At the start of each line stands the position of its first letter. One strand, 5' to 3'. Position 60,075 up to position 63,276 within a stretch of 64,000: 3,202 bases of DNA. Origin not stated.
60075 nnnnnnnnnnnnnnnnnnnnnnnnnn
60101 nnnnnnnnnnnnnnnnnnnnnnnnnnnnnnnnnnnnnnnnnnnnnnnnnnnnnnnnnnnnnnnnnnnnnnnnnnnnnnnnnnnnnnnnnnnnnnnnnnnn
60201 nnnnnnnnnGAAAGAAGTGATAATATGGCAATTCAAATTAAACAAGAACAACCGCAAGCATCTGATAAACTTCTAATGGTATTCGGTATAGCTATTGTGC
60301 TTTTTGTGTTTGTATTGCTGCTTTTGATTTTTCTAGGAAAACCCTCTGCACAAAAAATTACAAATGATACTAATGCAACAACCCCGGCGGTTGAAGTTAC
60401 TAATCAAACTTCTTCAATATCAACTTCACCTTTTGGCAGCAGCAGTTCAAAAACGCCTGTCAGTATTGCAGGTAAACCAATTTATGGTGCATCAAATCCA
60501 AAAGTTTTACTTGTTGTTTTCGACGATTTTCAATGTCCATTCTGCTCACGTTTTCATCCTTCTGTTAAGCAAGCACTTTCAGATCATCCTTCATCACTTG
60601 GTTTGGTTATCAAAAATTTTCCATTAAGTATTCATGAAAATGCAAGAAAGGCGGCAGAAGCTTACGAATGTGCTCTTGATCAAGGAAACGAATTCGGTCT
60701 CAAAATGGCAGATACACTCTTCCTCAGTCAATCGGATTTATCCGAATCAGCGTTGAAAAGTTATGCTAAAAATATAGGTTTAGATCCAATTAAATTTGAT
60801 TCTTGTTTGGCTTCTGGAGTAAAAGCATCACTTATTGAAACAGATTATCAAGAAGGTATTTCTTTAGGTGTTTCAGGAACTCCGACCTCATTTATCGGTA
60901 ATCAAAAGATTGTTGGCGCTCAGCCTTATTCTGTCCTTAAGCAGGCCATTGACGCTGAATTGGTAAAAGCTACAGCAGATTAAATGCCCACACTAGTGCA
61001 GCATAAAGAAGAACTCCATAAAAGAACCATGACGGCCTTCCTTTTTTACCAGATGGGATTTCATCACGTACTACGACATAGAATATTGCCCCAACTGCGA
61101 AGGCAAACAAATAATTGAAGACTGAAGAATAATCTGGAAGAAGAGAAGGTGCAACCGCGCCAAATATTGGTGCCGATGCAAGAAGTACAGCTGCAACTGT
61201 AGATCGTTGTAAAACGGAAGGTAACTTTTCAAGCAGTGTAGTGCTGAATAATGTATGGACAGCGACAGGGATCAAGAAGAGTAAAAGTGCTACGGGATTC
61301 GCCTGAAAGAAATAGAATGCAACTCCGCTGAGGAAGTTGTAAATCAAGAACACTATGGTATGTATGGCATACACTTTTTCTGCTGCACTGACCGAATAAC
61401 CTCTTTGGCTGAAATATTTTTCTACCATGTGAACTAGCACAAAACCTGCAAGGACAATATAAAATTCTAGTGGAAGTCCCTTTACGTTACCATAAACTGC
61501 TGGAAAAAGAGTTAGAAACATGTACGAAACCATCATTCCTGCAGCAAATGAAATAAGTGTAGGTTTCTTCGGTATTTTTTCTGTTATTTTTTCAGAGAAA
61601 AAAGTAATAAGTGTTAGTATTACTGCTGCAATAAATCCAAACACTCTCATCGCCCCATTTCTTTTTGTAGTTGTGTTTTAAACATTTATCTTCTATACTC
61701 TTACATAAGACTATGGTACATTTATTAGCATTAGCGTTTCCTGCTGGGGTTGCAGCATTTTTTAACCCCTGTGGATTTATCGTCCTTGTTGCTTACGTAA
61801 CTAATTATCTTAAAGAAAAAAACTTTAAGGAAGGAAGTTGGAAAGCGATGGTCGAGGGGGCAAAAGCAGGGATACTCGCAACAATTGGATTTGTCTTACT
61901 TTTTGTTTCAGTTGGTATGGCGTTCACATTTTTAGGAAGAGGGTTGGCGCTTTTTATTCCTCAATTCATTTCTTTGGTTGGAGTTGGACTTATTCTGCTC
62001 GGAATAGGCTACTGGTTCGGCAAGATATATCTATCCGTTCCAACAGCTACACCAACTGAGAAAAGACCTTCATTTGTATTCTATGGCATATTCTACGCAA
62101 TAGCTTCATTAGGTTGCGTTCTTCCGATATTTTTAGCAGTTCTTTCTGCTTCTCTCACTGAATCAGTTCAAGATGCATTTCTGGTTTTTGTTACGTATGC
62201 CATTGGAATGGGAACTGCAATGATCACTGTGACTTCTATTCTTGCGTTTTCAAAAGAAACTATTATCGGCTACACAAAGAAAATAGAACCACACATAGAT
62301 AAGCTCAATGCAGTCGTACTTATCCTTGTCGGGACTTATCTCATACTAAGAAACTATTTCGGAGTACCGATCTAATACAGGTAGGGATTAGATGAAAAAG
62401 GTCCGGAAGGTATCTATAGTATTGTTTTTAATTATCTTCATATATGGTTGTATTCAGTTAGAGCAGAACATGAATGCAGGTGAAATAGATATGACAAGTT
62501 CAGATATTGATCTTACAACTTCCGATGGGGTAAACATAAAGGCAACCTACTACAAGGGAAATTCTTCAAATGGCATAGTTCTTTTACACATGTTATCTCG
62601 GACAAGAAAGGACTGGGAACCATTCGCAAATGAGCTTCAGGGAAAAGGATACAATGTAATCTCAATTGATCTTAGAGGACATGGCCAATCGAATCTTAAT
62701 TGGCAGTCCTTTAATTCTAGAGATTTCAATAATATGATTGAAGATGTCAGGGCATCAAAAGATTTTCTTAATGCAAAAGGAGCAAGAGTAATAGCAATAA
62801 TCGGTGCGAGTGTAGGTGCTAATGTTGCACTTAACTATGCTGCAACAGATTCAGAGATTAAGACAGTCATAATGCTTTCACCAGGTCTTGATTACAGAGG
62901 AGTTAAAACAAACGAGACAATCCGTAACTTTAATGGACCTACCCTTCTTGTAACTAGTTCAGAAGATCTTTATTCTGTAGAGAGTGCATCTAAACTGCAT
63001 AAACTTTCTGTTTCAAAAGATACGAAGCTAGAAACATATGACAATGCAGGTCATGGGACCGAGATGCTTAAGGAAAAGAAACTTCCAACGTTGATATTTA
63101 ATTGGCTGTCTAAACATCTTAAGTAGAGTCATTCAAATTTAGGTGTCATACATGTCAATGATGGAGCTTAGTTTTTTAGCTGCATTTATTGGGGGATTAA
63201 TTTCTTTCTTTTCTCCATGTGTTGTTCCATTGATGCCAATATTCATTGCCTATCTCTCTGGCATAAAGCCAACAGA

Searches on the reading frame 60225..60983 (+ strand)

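Call 32: search_protein_families(library=pfam, proteins=[window:60225-60983:+], max_evalue=0.001)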
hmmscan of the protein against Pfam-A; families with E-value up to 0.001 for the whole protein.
window:60225-60983:+ (252 aa): 4 families
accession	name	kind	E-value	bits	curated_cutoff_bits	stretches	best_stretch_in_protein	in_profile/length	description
PF13462.12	Thioredoxin_4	-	3.9e-22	79.6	23.2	1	84-244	5-165/165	Thioredoxin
PF01323.26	DSBA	-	2.1e-18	67.2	25.6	1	97-242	3-190/191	DSBA-like thioredoxin domain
PF13098.12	Thioredoxin_2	-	2.5e-08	34.6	27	1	91-241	4-103/104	Thioredoxin-like domain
PF13743.12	Thioredoxin_5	-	0.00016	21.9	27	1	152-229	90-168/186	Thioredoxin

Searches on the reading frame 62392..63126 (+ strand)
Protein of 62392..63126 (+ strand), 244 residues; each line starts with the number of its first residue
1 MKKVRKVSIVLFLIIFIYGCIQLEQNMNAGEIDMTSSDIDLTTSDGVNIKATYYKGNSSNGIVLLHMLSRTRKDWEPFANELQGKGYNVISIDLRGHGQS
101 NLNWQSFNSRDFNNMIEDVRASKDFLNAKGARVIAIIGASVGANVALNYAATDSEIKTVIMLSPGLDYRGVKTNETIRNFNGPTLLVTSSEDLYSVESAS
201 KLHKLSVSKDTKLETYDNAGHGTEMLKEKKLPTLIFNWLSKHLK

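Call 32: search_protein_families(library=pfam, proteins=[window:62392-63126:+], max_evalue=0.001)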
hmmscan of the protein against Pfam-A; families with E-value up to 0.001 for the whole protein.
window:62392-63126:+ (244 aa): 9 families
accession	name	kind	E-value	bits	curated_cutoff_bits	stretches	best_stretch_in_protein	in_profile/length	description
PF12146.15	Hydrolase_4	-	4.9e-19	69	27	1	62-169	7-114/239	Serine aminopeptidase, S33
PF00561.26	Abhydrolase_1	-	8.5e-16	58.8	25.8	1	62-164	3-102/245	alpha/beta hydrolase fold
PF12697.13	Abhydrolase_6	-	5.3e-10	40.8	26.3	1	63-168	2-98/217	Alpha/beta hydrolase family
PF00326.27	Peptidase_S9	-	6.5e-06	26.2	22.6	0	83-172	11-105/213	Prolyl oligopeptidase family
PF12740.14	PETase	-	0.00026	20.9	28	1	78-242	73-232/263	PET hydrolase-like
PF07859.19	Abhydrolase_3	-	0.0003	21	25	0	114-171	54-114/210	alpha/beta hydrolase fold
PF02129.25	Peptidase_S15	-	0.00034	20.8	23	1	76-185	46-151/262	X-Pro dipeptidyl-peptidase (S15 family)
PF20434.5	BD-FAE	-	0.00061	19.8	26.8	0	78-235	39-194/215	BD-FAE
PF12048.14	DUF3530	-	0.00065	19.6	29.8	1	108-161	171-226/310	Protein of unknown function (DUF3530)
